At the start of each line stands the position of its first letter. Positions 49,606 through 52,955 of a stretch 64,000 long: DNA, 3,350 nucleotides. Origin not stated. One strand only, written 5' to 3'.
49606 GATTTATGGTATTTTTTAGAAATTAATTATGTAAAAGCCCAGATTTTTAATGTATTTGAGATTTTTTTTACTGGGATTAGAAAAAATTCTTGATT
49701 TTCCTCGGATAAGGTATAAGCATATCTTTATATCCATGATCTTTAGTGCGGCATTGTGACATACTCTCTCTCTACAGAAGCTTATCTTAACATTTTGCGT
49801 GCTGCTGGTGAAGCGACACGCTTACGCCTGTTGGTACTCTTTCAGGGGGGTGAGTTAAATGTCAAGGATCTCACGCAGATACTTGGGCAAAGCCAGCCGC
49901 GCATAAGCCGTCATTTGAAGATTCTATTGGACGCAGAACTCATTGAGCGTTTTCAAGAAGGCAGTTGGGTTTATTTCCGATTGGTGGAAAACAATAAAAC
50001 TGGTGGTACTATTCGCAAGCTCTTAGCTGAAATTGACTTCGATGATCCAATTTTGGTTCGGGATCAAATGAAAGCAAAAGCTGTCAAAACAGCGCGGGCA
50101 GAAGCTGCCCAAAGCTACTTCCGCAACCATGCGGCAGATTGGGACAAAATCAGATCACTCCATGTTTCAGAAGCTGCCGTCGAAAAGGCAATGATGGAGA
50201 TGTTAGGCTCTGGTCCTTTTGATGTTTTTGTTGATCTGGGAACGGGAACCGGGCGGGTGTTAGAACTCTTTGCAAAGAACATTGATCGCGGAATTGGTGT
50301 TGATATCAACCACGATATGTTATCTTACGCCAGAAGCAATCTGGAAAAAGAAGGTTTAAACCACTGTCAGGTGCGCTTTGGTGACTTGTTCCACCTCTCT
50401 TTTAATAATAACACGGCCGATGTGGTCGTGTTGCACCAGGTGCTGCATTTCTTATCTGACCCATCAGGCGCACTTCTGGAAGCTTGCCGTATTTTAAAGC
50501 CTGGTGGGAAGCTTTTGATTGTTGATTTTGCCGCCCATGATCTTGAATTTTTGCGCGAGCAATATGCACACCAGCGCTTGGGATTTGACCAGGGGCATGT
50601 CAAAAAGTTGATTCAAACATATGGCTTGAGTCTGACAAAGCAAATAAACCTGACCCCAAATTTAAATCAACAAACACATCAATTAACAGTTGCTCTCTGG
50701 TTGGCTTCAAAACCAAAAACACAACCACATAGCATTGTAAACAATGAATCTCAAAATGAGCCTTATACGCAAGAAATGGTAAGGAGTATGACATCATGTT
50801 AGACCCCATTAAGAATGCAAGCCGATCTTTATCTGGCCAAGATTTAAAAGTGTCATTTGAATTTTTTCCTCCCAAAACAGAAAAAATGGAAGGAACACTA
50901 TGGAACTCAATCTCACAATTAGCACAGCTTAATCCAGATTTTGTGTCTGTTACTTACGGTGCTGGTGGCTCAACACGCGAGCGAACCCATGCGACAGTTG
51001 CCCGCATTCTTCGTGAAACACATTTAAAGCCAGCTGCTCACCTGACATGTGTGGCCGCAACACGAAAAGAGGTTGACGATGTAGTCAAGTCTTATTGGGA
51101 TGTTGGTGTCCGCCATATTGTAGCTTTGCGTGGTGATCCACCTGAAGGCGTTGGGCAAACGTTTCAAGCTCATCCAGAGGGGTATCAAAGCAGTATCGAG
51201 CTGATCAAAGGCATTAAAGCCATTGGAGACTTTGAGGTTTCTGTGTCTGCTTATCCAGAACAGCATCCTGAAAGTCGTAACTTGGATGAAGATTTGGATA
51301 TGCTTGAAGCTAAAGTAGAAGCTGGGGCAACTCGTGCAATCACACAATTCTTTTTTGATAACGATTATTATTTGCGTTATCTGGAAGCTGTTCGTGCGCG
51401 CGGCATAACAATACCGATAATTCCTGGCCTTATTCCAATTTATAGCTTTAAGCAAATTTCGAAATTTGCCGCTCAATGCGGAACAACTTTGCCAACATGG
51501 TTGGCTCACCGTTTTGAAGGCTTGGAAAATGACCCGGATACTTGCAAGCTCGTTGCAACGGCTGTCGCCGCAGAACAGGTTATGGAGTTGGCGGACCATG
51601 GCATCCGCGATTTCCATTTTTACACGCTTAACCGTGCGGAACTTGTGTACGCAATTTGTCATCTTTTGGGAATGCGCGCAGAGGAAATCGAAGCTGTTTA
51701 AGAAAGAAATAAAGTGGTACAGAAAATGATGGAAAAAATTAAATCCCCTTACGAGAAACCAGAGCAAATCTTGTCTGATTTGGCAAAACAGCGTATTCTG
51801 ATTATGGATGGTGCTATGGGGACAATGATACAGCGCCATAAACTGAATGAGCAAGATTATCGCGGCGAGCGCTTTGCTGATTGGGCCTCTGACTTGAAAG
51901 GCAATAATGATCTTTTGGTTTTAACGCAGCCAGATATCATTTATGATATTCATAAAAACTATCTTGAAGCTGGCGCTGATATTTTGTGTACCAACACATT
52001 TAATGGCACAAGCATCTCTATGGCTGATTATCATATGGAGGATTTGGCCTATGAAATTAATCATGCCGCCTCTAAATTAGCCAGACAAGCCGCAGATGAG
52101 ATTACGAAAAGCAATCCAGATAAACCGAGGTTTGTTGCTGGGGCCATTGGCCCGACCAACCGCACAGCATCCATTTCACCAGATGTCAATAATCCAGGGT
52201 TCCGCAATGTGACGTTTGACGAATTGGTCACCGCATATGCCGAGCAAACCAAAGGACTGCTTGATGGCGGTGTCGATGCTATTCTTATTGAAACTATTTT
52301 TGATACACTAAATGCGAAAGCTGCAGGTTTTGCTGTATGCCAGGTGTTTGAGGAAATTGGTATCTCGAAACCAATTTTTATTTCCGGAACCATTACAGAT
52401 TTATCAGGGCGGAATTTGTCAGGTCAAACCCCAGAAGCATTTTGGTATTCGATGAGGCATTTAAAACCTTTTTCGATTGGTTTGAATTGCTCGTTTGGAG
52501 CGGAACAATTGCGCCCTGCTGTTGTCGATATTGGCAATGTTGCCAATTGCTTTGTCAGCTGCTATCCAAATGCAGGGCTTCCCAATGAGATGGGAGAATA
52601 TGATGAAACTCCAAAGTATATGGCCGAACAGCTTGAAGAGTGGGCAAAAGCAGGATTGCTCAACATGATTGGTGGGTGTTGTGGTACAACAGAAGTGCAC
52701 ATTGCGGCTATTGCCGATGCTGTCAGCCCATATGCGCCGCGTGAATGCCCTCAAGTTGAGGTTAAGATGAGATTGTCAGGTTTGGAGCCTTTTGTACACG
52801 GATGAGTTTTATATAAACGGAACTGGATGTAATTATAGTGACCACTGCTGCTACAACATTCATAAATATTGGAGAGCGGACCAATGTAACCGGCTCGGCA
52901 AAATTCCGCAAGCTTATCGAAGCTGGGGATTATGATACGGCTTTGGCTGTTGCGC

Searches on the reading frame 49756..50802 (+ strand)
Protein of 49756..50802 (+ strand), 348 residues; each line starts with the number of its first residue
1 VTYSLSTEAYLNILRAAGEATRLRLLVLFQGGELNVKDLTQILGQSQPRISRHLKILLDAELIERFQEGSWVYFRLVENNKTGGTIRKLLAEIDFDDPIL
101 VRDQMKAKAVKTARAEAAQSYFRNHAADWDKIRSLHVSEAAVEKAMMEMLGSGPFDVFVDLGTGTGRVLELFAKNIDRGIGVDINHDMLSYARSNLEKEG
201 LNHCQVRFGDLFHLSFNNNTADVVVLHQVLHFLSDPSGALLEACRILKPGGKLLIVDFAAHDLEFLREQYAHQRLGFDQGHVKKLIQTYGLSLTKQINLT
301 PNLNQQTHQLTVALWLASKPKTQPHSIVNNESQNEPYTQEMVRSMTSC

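Call 51: search_protein_families(library=pfam, proteins=[window:49756-50802:+], max_evalue=0.000001)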
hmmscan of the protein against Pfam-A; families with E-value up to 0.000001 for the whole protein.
window:49756-50802:+ (348 aa): 7 families
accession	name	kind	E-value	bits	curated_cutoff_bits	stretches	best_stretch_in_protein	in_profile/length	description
PF08241.18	Methyltransf_11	-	1.7e-23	83.5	21.2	1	159-255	1-95/95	Methyltransferase domain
PF13847.12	Methyltransf_31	-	4.4e-22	78.8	27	1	158-261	7-114/145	Methyltransferase domain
PF13649.12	Methyltransf_25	-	2.6e-20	73.4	27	1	159-251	2-97/97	Methyltransferase domain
PF01209.24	Ubie_methyltran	-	4.1e-14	52.9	20.1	1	144-271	37-167/233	ubiE/COQ5 methyltransferase family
PF13489.12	Methyltransf_23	-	4.2e-14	53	27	1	158-282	26-142/164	Methyltransferase domain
PF08242.18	Methyltransf_12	-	1.2e-13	52.1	30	1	159-253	1-98/98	Methyltransferase domain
PF01022.26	HTH_5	-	8.8e-13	48.4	22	1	21-64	3-46/47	Bacterial regulatory protein, arsR family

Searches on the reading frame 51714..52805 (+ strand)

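Call 51: search_protein_families(library=pfam, proteins=[window:51714-52805:+], max_evalue=0.000001)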
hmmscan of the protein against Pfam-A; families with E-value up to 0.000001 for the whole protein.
window:51714-52805:+ (363 aa): 1 family
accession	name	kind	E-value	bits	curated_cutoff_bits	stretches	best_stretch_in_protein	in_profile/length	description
PF02574.22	S-methyl_trans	-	1.6e-99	333.8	22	1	29-337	1-283/283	Homocysteine S-methyltransferase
